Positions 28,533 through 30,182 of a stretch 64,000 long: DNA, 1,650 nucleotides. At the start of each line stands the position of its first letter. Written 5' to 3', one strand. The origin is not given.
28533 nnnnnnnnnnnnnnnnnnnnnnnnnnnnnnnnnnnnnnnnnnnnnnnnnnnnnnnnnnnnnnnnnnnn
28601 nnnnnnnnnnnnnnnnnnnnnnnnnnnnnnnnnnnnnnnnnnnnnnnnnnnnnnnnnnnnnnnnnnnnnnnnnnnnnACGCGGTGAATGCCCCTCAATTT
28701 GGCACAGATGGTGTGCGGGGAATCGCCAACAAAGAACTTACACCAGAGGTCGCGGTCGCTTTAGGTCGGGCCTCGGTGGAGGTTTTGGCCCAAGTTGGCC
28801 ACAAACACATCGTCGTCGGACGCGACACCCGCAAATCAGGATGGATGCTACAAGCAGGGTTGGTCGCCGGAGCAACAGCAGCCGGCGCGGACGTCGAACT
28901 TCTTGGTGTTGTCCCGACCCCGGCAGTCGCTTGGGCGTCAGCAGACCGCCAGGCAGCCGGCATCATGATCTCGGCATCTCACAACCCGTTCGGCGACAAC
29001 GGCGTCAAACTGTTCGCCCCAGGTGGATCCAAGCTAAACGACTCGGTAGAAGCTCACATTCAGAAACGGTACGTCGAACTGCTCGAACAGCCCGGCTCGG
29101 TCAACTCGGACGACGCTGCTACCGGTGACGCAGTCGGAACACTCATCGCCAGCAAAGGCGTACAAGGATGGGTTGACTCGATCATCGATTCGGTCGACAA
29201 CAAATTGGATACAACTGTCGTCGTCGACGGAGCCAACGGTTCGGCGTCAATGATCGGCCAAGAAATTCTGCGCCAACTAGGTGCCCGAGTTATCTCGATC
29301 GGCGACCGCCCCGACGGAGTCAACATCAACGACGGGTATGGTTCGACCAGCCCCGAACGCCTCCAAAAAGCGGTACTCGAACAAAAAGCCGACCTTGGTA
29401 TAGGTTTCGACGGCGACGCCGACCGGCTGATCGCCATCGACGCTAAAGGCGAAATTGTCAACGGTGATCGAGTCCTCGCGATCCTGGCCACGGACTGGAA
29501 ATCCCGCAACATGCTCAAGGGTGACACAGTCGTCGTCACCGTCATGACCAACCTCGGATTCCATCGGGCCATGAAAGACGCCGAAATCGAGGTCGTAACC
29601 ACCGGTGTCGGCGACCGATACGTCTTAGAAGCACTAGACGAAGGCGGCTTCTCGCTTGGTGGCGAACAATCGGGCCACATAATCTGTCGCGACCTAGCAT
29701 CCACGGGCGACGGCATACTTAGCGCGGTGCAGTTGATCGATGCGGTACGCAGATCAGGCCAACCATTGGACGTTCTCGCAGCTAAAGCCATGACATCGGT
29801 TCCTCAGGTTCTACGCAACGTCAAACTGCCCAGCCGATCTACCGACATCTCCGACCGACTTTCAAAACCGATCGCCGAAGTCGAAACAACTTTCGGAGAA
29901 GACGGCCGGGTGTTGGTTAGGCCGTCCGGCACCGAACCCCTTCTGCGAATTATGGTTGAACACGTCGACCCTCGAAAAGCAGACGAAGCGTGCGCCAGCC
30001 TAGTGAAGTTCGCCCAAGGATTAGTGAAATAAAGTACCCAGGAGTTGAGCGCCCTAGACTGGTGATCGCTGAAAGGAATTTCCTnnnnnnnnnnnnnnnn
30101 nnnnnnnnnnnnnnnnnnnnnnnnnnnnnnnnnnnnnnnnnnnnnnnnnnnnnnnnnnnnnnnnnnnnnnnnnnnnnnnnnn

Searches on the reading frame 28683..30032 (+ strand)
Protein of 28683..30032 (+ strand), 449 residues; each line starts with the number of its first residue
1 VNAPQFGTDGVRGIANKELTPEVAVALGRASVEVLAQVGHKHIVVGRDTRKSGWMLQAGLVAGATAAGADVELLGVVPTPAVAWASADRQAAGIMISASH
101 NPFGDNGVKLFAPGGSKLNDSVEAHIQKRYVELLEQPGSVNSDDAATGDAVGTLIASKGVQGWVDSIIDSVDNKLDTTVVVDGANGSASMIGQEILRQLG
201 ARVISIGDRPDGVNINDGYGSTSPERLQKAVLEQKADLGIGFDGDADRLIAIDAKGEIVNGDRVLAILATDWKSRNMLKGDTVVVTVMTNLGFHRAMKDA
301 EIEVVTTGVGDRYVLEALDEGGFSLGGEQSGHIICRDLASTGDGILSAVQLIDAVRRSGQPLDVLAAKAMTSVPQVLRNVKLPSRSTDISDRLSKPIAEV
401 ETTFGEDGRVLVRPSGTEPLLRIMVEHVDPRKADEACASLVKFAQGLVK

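Call 7: search_protein_families(library=pfam, proteins=[window:28683-30032:+])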
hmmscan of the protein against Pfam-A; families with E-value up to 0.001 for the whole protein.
window:28683-30032:+ (449 aa): 4 families
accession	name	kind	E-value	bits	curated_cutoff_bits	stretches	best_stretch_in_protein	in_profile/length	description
PF02878.22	PGM_PMM_I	-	3e-38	131.1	22.5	1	5-131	3-132/138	Phosphoglucomutase/phosphomannomutase, alpha/beta/alpha domain I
PF02880.22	PGM_PMM_III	-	1.7e-33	115.6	20.7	1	260-371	1-113/115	Phosphoglucomutase/phosphomannomutase, alpha/beta/alpha domain III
PF02879.22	PGM_PMM_II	-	1.2e-16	61.5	29.3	1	163-256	3-103/103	Phosphoglucomutase/phosphomannomutase, alpha/beta/alpha domain II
PF00408.26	PGM_PMM_IV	-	1.5e-13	51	23.1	1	379-440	3-65/68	Phosphoglucomutase/phosphomannomutase, C-terminal domain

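Call 91: search_solved_structures(query=window:28683-30032:+, max_evalue=1e-30)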
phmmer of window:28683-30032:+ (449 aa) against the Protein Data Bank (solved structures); distinct sequences matched with E-value up to 1e-30: 20.
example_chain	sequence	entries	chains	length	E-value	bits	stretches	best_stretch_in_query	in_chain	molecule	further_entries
7ojr_A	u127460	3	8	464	5.2e-109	368.2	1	5-441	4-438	Phosphoglucosamine mutase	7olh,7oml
3pdk_A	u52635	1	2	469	2.1e-106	359.6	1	5-432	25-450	Phosphoglucosamine mutase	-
6gyz_A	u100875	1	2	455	1.5e-102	346.9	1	5-437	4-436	Phosphoglucosamine mutase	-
9g69_A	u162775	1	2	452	2.5e-99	336.3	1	5-441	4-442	Phosphoglucosamine mutase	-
7ojs_C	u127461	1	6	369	5.4e-93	315.4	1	5-368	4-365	Phosphoglucosamine mutase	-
3i3w_A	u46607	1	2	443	2.6e-85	290.1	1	3-441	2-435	Phosphoglucosamine mutase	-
9du5_A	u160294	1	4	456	7e-58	199.7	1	5-441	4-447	Phosphoglucomutase/phosphomannomutase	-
1wqa_A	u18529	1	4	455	2e-57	198.2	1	5-436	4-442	phospho-sugar mutase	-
9ix8_A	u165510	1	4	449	2.3e-40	142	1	6-300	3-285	Phosphopentomutase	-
2f7l_A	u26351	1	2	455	2.1e-36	128.9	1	5-446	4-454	455aa long hypothetical phospho-sugar mutase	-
4mrq_A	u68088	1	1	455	7.4e-33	117.3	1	6-360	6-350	Phosphomannomutase/phosphoglucomutase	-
2fkf_A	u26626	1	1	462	7.6e-33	117.2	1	6-360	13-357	Phosphomannomutase/phosphoglucomutase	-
2h4l_X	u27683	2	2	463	7.7e-33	117.2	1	6-360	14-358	Phosphomannomutase/phosphoglucomutase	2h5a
1k35_A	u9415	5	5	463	7.7e-33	117.2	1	6-360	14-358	Phosphomannomutase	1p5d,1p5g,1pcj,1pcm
3bkq_X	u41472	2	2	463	8.7e-33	117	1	6-360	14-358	Phosphomannomutase/phosphoglucomutase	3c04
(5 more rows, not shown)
